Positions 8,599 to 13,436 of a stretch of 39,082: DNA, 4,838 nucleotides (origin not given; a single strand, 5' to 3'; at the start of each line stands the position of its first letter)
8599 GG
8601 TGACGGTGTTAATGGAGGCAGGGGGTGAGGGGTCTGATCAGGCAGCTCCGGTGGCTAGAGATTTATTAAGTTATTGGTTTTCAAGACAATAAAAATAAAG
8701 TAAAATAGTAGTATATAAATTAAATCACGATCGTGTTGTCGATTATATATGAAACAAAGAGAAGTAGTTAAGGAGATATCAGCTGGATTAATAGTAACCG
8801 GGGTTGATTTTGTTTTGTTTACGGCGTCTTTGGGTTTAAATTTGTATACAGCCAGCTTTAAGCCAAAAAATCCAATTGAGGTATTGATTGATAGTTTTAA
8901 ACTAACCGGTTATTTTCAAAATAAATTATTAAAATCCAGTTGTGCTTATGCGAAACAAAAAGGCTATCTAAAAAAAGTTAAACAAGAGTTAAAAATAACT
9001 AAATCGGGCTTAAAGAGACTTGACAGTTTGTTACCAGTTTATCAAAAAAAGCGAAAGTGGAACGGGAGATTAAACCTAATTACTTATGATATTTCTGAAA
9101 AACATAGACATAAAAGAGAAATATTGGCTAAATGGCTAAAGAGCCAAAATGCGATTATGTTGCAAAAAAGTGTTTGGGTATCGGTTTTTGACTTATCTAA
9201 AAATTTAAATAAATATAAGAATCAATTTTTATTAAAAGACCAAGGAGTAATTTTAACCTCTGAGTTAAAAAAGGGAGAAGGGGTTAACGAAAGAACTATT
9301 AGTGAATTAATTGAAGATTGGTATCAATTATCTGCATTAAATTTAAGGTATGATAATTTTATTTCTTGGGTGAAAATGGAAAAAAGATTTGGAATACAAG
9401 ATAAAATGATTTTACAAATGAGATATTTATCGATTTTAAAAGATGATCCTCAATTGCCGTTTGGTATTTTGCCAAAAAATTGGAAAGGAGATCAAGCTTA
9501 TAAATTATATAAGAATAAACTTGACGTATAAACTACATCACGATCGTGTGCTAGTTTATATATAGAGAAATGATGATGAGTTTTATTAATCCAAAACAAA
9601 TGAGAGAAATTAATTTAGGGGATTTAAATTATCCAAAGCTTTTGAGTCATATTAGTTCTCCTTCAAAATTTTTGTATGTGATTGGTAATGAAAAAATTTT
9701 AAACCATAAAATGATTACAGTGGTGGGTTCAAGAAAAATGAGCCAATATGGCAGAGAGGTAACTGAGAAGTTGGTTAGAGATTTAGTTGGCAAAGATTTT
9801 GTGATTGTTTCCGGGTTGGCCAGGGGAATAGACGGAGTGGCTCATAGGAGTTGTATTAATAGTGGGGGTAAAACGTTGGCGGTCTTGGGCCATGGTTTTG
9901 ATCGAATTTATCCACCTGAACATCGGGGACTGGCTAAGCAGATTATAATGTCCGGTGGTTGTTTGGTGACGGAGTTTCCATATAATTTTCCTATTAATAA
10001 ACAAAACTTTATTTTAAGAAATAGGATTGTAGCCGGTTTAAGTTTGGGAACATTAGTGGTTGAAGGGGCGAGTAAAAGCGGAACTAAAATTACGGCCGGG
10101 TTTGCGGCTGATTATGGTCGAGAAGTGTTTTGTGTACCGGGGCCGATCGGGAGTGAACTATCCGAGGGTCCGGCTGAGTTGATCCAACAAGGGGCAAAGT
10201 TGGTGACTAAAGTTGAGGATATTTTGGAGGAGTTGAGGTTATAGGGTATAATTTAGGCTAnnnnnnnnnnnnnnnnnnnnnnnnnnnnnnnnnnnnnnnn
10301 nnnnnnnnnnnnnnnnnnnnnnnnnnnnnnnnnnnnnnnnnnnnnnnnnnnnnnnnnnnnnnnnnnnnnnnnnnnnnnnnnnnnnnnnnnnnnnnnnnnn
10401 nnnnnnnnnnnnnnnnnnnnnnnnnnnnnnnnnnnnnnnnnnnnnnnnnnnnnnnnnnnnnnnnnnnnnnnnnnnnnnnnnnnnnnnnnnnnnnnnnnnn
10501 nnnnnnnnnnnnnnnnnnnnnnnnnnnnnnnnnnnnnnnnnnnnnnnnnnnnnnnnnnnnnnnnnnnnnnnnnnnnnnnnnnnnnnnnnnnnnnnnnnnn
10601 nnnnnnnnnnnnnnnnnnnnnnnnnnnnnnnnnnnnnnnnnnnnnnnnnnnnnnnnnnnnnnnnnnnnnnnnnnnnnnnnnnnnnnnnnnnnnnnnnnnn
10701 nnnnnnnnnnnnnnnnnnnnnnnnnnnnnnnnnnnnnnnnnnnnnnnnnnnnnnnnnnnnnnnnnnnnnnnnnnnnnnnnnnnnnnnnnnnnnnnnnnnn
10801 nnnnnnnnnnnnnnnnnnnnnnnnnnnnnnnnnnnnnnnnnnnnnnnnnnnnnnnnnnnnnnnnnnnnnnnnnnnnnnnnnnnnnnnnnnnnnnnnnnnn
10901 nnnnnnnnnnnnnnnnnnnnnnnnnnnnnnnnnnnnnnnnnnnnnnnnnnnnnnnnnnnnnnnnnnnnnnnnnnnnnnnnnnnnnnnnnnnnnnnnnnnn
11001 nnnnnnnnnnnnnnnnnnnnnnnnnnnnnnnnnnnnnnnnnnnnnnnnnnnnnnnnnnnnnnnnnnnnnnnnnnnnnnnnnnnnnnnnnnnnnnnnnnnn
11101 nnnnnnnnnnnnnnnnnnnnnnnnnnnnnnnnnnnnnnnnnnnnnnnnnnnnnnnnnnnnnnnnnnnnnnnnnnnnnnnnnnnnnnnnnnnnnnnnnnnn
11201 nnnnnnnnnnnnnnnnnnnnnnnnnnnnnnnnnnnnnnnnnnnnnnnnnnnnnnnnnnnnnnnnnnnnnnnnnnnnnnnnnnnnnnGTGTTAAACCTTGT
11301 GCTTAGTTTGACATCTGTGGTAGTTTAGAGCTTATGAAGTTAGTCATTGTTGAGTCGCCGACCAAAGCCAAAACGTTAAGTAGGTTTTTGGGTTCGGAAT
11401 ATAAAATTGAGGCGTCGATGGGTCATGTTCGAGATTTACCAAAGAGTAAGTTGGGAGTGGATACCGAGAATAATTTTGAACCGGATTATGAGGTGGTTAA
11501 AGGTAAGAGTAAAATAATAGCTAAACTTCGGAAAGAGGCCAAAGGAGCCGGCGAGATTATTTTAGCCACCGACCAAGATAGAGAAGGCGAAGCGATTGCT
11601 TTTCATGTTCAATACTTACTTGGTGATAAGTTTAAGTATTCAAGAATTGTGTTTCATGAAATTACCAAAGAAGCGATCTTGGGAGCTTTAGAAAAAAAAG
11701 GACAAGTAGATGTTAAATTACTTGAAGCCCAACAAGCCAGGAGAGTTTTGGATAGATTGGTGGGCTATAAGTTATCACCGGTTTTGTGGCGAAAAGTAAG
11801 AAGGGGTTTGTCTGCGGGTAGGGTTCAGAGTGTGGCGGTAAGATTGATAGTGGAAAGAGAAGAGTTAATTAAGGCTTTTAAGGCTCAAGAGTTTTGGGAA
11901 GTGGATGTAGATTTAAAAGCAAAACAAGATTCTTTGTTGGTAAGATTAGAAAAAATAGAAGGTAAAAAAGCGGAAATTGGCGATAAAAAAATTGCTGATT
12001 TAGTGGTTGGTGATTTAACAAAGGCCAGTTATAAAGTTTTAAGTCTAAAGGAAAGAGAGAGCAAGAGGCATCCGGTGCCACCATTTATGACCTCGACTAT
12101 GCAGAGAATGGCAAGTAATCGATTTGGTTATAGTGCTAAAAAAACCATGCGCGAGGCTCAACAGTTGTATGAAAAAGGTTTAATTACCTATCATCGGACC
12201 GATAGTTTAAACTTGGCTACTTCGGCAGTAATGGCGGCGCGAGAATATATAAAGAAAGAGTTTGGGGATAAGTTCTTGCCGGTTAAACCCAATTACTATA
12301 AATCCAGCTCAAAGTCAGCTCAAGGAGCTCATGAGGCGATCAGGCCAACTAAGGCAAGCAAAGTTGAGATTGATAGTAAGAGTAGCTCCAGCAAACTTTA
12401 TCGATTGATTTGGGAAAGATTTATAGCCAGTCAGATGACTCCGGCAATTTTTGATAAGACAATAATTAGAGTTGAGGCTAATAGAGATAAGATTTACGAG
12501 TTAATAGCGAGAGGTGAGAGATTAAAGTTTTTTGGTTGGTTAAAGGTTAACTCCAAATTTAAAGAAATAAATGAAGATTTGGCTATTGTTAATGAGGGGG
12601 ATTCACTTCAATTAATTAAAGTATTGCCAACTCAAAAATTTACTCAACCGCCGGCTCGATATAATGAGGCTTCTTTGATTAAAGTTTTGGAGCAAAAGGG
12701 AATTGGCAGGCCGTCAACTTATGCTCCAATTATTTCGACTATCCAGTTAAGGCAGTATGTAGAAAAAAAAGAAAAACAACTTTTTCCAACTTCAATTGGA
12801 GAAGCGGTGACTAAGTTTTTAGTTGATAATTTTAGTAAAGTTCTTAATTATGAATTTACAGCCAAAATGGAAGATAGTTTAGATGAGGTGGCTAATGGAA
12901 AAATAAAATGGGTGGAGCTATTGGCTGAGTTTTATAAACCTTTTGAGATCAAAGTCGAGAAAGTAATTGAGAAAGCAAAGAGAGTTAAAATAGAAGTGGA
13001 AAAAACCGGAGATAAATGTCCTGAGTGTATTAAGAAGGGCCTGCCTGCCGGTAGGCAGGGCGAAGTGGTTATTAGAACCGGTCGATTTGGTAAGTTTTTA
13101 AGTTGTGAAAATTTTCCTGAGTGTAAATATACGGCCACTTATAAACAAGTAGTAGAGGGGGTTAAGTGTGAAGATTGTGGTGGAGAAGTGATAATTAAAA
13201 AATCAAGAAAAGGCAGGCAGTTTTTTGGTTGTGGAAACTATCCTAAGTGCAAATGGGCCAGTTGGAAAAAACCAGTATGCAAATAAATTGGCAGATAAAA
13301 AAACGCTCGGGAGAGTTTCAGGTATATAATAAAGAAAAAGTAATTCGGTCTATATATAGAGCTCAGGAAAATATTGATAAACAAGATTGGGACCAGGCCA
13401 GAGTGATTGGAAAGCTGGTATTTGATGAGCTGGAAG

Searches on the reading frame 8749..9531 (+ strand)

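Call 70: search_protein_families(library=pfam, proteins=[window:8749-9531:+], max_evalue=0.001)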
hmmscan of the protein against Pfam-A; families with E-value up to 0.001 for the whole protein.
window:8749-9531:+ (260 aa): 3 families
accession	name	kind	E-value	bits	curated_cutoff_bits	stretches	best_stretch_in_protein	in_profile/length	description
PF20803.2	PaaX_M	-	1.9e-12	47.5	24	1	102-176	2-76/83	PaaX protein central Cas2-like domain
PF08223.16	PaaX_C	-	3.8e-05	24.4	22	1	224-256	44-76/91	PaaX-like protein C-terminal domain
PF09827.14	CRISPR_Cas2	-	0.00036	21.1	23.8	1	110-148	4-39/74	CRISPR associated protein Cas2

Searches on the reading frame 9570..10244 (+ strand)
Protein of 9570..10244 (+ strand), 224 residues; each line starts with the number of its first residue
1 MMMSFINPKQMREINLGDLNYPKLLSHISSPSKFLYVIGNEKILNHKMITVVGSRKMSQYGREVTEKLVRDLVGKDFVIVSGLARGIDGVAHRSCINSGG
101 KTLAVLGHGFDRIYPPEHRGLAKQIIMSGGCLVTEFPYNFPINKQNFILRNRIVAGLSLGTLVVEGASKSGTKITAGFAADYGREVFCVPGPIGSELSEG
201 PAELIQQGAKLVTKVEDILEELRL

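Call 70: search_protein_families(library=pfam, proteins=[window:9570-10244:+], max_evalue=0.001)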
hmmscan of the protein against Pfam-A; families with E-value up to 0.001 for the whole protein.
window:9570-10244:+ (224 aa): 1 family
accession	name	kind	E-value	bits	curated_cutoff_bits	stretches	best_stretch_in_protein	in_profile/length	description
PF02481.21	DNA_processg_A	-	4.4e-72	242.1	29.6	1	9-213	5-211/212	DNA recombination-mediator protein A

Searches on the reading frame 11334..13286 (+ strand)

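Call 70: search_protein_families(library=pfam, proteins=[window:11334-13286:+], max_evalue=0.001)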
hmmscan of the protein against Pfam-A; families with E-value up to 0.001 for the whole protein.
window:11334-13286:+ (650 aa): 3 families
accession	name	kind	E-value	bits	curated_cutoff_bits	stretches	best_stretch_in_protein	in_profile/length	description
PF01131.25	Topoisom_bac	-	2e-124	416.2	35.1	1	125-530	2-410/411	DNA topoisomerase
PF01396.24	Zn_ribbon_Top1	-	2.1e-21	75.9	32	2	609-647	1-38/39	Topoisomerase DNA binding C4 zinc finger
PF01751.28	Toprim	-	2.8e-21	75.9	23.1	1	2-110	1-96/96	Toprim domain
